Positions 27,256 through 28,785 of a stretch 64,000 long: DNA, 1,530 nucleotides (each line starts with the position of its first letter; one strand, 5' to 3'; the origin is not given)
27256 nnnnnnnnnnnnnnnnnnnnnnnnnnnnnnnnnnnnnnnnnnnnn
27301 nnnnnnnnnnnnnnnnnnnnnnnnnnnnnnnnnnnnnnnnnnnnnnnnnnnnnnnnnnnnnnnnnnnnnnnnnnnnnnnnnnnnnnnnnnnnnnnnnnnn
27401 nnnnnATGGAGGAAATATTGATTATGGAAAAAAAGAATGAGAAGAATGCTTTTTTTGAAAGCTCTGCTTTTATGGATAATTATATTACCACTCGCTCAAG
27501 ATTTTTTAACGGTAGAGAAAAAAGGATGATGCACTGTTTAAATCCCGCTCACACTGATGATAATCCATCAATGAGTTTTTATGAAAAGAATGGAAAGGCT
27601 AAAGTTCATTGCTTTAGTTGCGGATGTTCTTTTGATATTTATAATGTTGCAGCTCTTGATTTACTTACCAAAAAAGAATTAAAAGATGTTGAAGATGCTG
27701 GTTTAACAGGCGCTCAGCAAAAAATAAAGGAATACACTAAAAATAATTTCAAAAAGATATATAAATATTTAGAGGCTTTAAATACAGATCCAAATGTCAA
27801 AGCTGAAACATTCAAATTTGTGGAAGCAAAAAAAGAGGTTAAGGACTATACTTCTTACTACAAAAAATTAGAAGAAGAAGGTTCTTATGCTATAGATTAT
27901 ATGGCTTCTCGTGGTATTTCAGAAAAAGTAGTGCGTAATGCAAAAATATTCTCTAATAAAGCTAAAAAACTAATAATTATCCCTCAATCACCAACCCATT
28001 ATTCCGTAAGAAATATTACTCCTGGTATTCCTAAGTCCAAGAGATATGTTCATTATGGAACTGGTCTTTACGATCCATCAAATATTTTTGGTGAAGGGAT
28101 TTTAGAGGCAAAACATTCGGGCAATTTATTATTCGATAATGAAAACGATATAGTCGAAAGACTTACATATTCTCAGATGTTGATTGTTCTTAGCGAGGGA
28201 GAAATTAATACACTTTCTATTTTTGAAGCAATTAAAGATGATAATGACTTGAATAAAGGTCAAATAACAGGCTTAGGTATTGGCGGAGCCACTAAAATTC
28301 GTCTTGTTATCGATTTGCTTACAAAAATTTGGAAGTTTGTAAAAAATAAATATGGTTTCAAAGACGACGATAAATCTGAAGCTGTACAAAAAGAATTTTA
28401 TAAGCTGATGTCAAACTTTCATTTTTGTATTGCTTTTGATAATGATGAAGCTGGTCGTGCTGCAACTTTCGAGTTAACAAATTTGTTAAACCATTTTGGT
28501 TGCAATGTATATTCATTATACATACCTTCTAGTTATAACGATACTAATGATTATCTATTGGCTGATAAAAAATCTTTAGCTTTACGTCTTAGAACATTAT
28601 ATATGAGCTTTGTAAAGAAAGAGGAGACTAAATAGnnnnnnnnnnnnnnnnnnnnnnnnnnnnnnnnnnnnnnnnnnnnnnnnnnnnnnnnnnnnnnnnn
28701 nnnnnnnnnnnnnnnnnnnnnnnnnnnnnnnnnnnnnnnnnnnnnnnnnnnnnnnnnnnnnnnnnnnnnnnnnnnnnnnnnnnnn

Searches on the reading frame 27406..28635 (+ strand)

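Call 15: search_protein_families(library=phrogs, proteins=[window:27406-28635:+], max_evalue=0.00001)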
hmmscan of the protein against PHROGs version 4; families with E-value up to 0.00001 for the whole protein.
window:27406-28635:+ (409 aa): 3 families
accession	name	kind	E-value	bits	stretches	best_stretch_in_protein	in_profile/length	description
phrog_47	-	DNA, RNA and nucleotide metabolism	1.3e-13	51.5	1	37-194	47-186/947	DNA primase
phrog_239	-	DNA, RNA and nucleotide metabolism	9.2e-13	49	1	41-389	45-301/801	DNA primase/helicase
phrog_6088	-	DNA, RNA and nucleotide metabolism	3e-06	26.9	0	323-397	219-293/772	DNA primase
